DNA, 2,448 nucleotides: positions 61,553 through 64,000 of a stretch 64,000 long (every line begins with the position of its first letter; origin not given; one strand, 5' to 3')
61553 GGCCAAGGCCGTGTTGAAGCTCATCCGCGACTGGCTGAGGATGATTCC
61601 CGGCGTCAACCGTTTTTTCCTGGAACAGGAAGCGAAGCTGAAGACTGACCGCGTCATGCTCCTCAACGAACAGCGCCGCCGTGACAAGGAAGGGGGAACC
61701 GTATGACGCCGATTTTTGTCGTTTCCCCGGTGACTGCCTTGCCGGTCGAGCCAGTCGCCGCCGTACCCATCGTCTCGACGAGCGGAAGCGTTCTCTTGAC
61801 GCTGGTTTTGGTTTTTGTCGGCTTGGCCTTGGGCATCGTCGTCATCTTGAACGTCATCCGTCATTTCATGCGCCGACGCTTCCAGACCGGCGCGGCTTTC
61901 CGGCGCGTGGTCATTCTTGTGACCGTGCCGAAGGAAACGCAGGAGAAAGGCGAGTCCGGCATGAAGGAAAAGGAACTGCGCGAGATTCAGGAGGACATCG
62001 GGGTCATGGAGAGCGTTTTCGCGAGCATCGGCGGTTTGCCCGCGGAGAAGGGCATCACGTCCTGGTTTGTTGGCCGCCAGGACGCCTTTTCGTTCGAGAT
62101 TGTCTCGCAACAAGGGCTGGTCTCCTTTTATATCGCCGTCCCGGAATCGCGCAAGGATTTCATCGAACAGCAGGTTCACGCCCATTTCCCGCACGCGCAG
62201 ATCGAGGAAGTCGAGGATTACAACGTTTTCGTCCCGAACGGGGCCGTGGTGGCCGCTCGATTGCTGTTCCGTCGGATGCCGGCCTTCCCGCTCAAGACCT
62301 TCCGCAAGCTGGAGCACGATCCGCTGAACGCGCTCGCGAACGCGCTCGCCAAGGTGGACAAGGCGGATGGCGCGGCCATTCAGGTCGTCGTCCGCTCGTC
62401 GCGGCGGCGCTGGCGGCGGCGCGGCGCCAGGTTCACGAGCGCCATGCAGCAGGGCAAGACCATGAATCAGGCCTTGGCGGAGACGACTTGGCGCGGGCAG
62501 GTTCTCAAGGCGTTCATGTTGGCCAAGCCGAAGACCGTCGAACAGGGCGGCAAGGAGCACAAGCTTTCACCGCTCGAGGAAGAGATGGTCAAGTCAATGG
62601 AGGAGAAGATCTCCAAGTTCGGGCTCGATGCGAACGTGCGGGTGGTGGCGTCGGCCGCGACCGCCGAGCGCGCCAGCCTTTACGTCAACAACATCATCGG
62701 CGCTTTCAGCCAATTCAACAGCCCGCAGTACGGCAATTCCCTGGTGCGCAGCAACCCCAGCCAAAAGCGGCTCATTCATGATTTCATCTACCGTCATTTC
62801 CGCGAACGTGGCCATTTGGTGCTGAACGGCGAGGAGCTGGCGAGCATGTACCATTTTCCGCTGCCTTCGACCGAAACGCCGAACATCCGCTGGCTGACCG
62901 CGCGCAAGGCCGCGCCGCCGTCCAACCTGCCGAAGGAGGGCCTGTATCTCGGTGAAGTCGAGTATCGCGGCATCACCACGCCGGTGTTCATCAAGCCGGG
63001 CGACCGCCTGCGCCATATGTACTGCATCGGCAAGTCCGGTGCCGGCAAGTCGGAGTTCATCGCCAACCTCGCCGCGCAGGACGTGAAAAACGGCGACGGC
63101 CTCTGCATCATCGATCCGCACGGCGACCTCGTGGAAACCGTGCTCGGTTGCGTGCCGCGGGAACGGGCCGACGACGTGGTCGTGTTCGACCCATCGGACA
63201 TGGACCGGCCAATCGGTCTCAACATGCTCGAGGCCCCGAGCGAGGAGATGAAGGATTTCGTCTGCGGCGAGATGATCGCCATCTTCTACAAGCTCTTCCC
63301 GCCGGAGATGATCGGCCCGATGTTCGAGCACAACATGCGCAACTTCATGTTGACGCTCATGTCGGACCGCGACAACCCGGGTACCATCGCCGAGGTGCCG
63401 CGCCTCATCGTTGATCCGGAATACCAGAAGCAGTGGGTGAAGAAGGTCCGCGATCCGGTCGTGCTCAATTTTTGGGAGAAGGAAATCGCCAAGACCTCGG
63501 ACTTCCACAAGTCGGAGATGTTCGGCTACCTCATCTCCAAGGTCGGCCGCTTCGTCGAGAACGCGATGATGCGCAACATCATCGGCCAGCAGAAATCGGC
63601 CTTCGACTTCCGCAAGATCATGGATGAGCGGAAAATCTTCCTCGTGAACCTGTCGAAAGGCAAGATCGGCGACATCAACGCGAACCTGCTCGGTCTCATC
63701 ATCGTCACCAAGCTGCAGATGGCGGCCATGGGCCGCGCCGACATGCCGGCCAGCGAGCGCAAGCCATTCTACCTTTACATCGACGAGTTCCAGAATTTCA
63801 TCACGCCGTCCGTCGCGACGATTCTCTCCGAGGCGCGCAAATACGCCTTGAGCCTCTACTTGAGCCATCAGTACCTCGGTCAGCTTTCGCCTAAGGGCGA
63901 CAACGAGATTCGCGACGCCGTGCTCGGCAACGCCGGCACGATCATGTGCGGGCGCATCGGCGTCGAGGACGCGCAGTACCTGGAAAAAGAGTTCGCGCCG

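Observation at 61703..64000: Unlisted 766-codon ORF running off the window: membrane-anchored VirB4/HerA-like ATPase with a coupled upstream partner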

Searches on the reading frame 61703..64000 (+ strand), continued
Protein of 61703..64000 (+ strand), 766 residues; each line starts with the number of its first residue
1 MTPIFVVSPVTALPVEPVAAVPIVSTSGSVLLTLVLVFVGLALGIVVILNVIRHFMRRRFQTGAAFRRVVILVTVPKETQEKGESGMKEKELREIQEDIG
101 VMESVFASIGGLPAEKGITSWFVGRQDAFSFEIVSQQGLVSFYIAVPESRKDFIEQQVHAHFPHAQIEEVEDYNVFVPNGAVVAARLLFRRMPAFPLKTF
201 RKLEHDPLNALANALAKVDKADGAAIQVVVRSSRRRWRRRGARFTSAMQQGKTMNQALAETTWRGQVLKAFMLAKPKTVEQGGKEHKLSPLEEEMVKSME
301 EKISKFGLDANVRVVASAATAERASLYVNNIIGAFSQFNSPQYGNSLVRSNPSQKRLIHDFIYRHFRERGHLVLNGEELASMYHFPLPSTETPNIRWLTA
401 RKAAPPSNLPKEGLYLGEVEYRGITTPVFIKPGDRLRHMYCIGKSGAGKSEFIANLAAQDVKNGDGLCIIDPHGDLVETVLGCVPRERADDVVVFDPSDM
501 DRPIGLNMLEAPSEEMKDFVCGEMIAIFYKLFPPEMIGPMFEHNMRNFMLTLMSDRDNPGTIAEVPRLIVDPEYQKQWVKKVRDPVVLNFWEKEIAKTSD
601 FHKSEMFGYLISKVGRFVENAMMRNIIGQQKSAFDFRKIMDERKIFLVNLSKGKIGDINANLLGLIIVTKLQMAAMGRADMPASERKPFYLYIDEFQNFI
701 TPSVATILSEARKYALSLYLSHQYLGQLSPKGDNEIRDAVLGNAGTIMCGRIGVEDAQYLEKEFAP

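Call 86: find_encoding_contigs(protein=P0408, flank=10000, max_places=2)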
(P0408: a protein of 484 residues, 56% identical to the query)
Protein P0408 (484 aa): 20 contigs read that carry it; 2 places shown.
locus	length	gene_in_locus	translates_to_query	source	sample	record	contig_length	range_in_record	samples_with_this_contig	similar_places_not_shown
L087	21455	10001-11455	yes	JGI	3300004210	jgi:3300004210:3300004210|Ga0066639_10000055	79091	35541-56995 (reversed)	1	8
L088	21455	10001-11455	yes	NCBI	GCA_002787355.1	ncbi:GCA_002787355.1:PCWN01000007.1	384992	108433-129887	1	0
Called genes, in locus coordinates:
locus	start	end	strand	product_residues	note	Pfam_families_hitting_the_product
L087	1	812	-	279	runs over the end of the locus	-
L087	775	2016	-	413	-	PF02655:ATP-grasp_3 (weak)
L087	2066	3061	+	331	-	PF01565:FAD_binding_4, PF02873:MurB_C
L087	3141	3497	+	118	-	PF02482:Ribosomal_S30AE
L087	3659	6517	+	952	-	PF07517:SecA_DEAD, PF01043:SecA_PP_bind, PF21090:P-loop_SecA, PF07516:SecA_SW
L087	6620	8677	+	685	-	PF21760:SecD_1st, PF00639:Rotamase, PF13616:Rotamase_3, PF00639:Rotamase, PF22599:SecDF_P1_head, PF02355:SecD_SecF_C, PF00873:ACR_tran, PF03176:MMPL, +1 more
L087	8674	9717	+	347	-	PF07549:Sec_GG (weak), PF02355:SecD_SecF_C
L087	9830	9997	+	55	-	-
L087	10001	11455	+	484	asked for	PF26449:DUF8128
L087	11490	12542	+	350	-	PF01207:Dus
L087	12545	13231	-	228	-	PF00535:Glycos_transf_2, PF10111:Glyco_tranf_2_2 (faint)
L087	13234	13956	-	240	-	PF01983:CofC (weak), PF09837:DUF2064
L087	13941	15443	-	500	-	PF26314:MptA_B_family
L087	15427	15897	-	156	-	PF00293:NUDIX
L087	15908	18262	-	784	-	PF07992:Pyr_redox_2, PF13738:Pyr_redox_3, PF00070:Pyr_redox, PF12801:Fer4_5 (weak), PF12838:Fer4_7 (weak), PF13187:Fer4_9, PF13237:Fer4_10 (weak), PF14697:Fer4_21, +5 more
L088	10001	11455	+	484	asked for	PF26449:DUF8128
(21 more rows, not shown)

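Call 87: find_encoding_contigs(protein=P0423, flank=10000, max_places=2)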
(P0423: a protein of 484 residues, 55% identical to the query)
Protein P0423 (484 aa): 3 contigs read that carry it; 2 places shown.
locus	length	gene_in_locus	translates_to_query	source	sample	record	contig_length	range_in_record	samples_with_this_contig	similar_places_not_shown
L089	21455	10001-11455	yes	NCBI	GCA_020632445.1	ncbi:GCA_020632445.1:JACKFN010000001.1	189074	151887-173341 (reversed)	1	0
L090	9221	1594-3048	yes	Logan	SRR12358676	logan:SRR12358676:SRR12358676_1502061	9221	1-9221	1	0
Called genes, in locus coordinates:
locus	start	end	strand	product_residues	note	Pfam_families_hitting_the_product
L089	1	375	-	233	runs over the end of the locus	PF00877:NLPC_P60 (weak)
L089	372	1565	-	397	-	-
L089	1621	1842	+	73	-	-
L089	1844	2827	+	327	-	PF01565:FAD_binding_4, PF02873:MurB_C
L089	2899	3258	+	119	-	PF02482:Ribosomal_S30AE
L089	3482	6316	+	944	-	PF07517:SecA_DEAD, PF01043:SecA_PP_bind, PF21090:P-loop_SecA, PF07516:SecA_SW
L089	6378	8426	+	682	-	PF21760:SecD_1st, PF00639:Rotamase, PF13616:Rotamase_3, PF00639:Rotamase, PF22599:SecDF_P1_head, PF00873:ACR_tran, PF02355:SecD_SecF_C, PF03176:MMPL, +1 more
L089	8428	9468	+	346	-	PF07549:Sec_GG, PF02355:SecD_SecF_C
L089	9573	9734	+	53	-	-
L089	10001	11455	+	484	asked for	PF26449:DUF8128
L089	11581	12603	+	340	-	PF01207:Dus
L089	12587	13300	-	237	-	PF09837:DUF2064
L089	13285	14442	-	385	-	PF26314:MptA_B_family, PF09594:GT87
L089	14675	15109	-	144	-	PF00293:NUDIX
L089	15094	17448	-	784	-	PF00890:FAD_binding_2 (weak), PF07992:Pyr_redox_2, PF13738:Pyr_redox_3, PF13434:Lys_Orn_oxgnase (weak), PF00070:Pyr_redox (weak), PF12801:Fer4_5 (weak), PF12838:Fer4_7 (weak), PF13187:Fer4_9 (weak), +7 more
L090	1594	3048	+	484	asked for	PF26449:DUF8128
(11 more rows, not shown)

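Call 94: fold_search(model_id=the predicted structure, library=viral)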
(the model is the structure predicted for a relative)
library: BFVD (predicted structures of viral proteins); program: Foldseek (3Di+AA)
matches with E <= 10: 431; with E <= 0.001: 14
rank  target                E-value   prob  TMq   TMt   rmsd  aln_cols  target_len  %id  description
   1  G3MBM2                3.1e-45  1.00  0.52  0.54  15.7       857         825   22  Gp156 [Bacillus phage G]
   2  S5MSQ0                6.7e-38  1.00  0.66  0.62   8.7       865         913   19  Lipid A export ATP-binding/permease protein Msb [Bacillus phage JL]
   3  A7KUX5                3.0e-29  1.00  0.42  0.45  25.9       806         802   16  (no name in the UniProt tables at hand)
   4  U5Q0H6                3.6e-16  1.00  0.27  0.40  18.2       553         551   18  Uncharacterized protein [Bacillus phage Slash]
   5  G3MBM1                2.1e-13  1.00  0.26  0.36  15.3       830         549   11  Gp155 [Bacillus phage G]
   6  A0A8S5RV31            6.4e-12  1.00  0.38  0.42   7.5       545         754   13  Conjugal transfer protein [Siphoviridae sp. ctHip2]
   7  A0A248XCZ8            6.3e-10  1.00  0.33  0.54   5.8       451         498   14  Helicase HerA-like C-terminal domain-containing protein [Klebsiella phage YMC16/01/N133_KPN_BP]
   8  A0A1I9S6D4            3.7e-07  1.00  0.22  0.52   5.7       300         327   15  (no name in the UniProt tables at hand)
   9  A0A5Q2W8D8            1.3e-05  1.00  0.29  0.52   6.9       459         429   12  (no name in the UniProt tables at hand)
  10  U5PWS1                7.4e-05  1.00  0.20  0.65   3.4       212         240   15  Uncharacterized protein [Bacillus phage Slash]
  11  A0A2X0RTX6            1.2e-04  1.00  0.18  0.39  19.4       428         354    7  B354L [African swine fever virus]
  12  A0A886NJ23            1.4e-04  1.00  0.17  0.34  19.9       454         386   13  (no name in the UniProt tables at hand)
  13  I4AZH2                3.5e-04  1.00  0.19  0.42  13.5       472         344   10  (no name in the UniProt tables at hand)
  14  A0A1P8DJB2            6.1e-04  1.00  0.21  0.37  11.3       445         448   11  (no name in the UniProt tables at hand)
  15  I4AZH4                1.4e-03  1.00  0.19  0.19  14.3       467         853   12  (no name in the UniProt tables at hand)
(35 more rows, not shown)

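Call 97: find_encoding_contigs(protein=P0005, flank=10000, max_places=1)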
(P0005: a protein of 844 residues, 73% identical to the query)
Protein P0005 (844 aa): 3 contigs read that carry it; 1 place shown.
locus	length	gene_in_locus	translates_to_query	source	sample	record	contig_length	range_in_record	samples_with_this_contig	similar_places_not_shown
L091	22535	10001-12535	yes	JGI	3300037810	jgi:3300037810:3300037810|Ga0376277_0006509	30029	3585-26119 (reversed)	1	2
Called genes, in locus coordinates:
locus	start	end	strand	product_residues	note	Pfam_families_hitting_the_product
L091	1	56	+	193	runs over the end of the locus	-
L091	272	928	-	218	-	-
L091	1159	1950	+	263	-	-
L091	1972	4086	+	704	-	-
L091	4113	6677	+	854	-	PF05658:YadA_head (weak)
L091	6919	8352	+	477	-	PF01406:tRNA-synt_1e, PF01921:tRNA-synt_1f (faint), PF09334:tRNA-synt_1g (faint), PF09190:DALR_2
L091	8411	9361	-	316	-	PF01544:CorA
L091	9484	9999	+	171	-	-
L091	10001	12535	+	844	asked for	PF26449:DUF8128, PF02534:T4SS-DNA_transf (faint), PF01935:DUF87 (weak), PF10412:TrwB_AAD_bind (faint), PF12696:TraG-D_C (weak)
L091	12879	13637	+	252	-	-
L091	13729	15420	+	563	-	PF05496:RuvB_N (weak), PF13177:DNA_pol3_delta2, PF13191:AAA_16 (faint), PF00004:AAA, PF21960:RCF1-5-like_lid (weak), PF22608:DNAX_ATPase_lid (weak), PF12169:DNA_pol3_gamma3, PF20964:DnaX_C (weak), +2 more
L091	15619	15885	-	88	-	-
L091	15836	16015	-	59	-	-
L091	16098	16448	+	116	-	PF13560:HTH_31, PF12844:HTH_19 (weak), PF01381:HTH_3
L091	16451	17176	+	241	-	-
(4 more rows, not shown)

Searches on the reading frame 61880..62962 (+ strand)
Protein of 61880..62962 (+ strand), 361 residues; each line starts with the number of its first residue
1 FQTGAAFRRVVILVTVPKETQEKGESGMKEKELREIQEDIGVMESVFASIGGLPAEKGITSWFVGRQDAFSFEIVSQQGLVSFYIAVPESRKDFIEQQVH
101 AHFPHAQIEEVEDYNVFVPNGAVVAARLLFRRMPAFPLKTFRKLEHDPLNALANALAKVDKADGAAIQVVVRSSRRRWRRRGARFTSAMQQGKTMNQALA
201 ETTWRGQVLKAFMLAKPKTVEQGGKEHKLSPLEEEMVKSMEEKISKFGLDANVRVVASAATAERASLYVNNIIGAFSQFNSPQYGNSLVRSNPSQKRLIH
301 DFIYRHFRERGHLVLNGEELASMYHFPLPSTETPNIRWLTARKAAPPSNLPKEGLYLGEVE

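Call 38: search_protein_representatives(protein=window:61880-62962:+)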
Query: 361 residues. Proteins with E-value up to 0.001 (for the whole library): 2225; up to 1e-10: 1117; up to 1e-30: 225. The best 150 are listed.
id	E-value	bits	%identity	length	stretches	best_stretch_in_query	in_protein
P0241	1.7e-102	359.6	46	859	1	5-359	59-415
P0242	5.4e-100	351.3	47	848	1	6-358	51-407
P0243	3.3e-96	338.9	47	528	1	7-360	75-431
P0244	9.4e-96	337.4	46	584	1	3-360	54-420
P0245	2.4e-95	336.1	45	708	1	8-360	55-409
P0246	3.1e-95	335.7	45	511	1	6-358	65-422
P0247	2.5e-93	329.4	46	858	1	5-360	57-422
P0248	1.8e-92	326.6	50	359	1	49-358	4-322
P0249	1.6e-91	323.5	54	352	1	6-304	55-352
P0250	1.5e-87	310.4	43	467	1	5-360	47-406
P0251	4.4e-87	308.9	50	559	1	44-359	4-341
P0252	1.4e-86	307.2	43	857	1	7-360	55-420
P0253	2.7e-85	303.0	44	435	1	10-358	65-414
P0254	1.7e-81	290.5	45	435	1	9-359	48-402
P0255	5.4e-81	288.8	43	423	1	7-360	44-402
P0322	1.4e-44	169.2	30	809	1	31-359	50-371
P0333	2.1e-42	162.0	32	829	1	7-358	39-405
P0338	3.7e-41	157.9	31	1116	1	7-359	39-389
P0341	6.9e-41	157.0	32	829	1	11-359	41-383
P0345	1.7e-40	155.7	28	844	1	10-358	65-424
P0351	8.8e-40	153.4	28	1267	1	9-358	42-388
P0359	3.2e-39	151.5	31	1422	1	8-358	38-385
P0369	6.7e-39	150.5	32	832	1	6-358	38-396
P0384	3.1e-37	145.0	28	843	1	8-359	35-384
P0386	6.8e-37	143.9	30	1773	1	9-359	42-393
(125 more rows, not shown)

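Call 55: predict_structure(alignment_id=A2)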
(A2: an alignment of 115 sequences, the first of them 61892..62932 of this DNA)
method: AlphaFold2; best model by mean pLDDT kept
length: 347 residues; sequences in the alignment: 115
mean_pLDDT: 90.7   pTM: 0.89
mean pLDDT of the five models: 90.7, 90.4, 90.0, 90.0, 89.3
residues with pLDDT >= 90: 263; 70-90: 51; 50-70: 28; < 50: 5
segments of 3 or more residues with pLDDT < 50: 16-18
pLDDT, mean of each block of 10 residues (from residue 1): 83 68 67 96 97 85 94 97 97 96 95 96 97 97 96 98 98 94 95 89 82 64 91 97 98 98 98 95 95 96 95 98 90 75 57
secondary structure, 60 per line:
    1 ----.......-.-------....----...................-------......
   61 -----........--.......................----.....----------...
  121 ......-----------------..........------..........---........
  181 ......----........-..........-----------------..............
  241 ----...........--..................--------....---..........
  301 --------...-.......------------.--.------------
elements in order: E5-11 H21-24 H29-47 H55-60 E66-73 E76-84 H85-98 E103-107 E118-126 H144-153 E160-169 H173-186 H191-198 H200-209 H227-240 E245-255 H258-275 E284-287 H291-300 E309-311 H313-319

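Call 57: fold_search(model_id=the predicted structure, library=pdb)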
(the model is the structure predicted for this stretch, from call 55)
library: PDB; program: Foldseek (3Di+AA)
matches with E <= 10: 768; with E <= 0.001: 12
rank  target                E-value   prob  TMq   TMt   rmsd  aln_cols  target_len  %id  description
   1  7o42_A                9.8e-06  1.00  0.45  0.19   8.3       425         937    7  TrwK/VirB4unbound trimer of dimers complex (with Hcp1) from the R388 type IV secretion system determined by cryo-EM. (released 2022-06-22)
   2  7o42_E                2.2e-05  1.00  0.43  0.19   8.2       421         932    9  TrwK/VirB4unbound trimer of dimers complex (with Hcp1) from the R388 type IV secretion system determined by cryo-EM. (released 2022-06-22)
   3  8rtd_h                6.1e-05  1.00  0.43  0.34   9.0       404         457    8  Stalk-Arches-IMC structure from the fully-assembled R388 type IV secretion system determined by cryo-EM. (released 2024-06-19)
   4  7o43_A                6.4e-05  1.00  0.41  0.21   8.8       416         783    8  TrwK/VirB4unbound dimer complex from R388 type IV secretion system determined by cryo-EM. (released 2022-06-22)
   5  7o41_B                7.6e-05  1.00  0.43  0.24   7.6       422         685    8  Hexameric composite model of the Inner Membrane Complex (IMC) with the Arches from the fully-assembled R388 type IV se (released 2022-06-22)
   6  8rtd_P                1.0e-04  1.00  0.42  0.22   9.1       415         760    8  Stalk-Arches-IMC structure from the fully-assembled R388 type IV secretion system determined by cryo-EM. (released 2024-06-19)
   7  8rtd_V                1.1e-04  1.00  0.42  0.23   8.9       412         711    8  Stalk-Arches-IMC structure from the fully-assembled R388 type IV secretion system determined by cryo-EM. (released 2024-06-19)
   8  8rtd_g                3.8e-04  0.98  0.33  0.17  10.3       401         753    8  Stalk-Arches-IMC structure from the fully-assembled R388 type IV secretion system determined by cryo-EM. (released 2024-06-19)
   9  8rtb_A                8.4e-04  0.98  0.35  0.18  11.3       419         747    7  Extended inner membrane complex (IMC) protomer structure (TrwM/VirB3-TrwK/VirB4-TrwI/VirB6-TrwG/VirB8-TrwE/VirB10) fro (released 2024-06-19)
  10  8rtd_O                8.4e-04  0.98  0.35  0.17  11.3       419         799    7  Stalk-Arches-IMC structure from the fully-assembled R388 type IV secretion system determined by cryo-EM. (released 2024-06-19)
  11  8rtd_T                8.4e-04  0.98  0.35  0.17  11.3       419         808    7  Stalk-Arches-IMC structure from the fully-assembled R388 type IV secretion system determined by cryo-EM. (released 2024-06-19)
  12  6umm_A                8.9e-04  1.00  0.30  0.35   7.0       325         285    8  A complete structure of the ESX-3 translocon complex (released 2019-10-23)
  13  7o41_A                2.3e-03  0.95  0.35  0.18  12.6       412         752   10  Hexameric composite model of the Inner Membrane Complex (IMC) with the Arches from the fully-assembled R388 type IV se (released 2022-06-22)
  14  3pqb_D                1.9e-02  0.85  0.31  0.23  10.2       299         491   10  The crystal structure of pregilvocarcin in complex with GilR, an oxidoreductase that catalyzes the terminal step of gi (released 2011-05-11)
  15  4pzf_B                1.9e-02  0.75  0.29  0.22   9.1       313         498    9  Berberine bridge enzyme G164A variant, a reticuline dehydrogenase (released 2014-04-23)
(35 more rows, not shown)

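Call 61: list_cluster_members(proteins=[P0345, P0384, P0322, P0333, P0341, P0369, P0351, P0386, P0359, P0338])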
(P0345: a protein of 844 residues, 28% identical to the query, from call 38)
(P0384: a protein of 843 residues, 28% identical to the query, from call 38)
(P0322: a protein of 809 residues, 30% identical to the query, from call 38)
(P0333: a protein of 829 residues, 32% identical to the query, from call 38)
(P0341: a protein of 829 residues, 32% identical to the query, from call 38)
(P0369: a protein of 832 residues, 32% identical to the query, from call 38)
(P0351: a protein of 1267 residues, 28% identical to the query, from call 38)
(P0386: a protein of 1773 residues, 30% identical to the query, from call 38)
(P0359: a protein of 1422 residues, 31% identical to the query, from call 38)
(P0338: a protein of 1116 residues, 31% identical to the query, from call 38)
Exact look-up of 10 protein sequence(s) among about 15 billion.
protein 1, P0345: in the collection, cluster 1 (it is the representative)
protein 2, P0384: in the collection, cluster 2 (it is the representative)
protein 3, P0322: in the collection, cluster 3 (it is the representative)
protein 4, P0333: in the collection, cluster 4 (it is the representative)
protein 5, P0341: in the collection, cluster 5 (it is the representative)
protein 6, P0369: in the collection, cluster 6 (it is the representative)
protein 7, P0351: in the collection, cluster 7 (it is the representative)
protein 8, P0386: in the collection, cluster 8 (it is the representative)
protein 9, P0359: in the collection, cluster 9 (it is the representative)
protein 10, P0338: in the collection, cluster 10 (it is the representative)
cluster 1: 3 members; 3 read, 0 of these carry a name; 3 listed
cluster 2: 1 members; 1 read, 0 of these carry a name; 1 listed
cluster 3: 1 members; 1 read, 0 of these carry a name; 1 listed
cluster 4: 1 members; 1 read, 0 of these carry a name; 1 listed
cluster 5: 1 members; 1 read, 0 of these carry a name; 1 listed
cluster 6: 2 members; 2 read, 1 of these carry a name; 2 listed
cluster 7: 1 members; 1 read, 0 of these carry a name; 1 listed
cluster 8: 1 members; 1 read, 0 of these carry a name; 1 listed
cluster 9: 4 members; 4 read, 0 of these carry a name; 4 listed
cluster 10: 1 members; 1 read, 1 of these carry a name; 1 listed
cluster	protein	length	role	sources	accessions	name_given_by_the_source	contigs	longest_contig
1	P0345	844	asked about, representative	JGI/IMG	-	-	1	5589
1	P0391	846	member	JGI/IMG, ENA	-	-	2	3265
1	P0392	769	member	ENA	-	-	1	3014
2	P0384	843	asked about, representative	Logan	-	-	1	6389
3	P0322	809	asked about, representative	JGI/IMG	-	-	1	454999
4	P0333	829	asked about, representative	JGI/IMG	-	-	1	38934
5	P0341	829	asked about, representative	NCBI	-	-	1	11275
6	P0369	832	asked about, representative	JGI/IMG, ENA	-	-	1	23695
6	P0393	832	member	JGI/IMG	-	hypothetical protein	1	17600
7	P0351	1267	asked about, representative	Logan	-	-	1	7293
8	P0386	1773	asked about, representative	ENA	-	-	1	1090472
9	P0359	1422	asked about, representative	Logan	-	-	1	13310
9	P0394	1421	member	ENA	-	-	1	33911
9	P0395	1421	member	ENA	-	-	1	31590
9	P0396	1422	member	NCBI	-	-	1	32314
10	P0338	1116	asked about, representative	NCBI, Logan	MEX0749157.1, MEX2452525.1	MAG: type IV secretory system conjugative DNA transfer family protein [Candidatus ...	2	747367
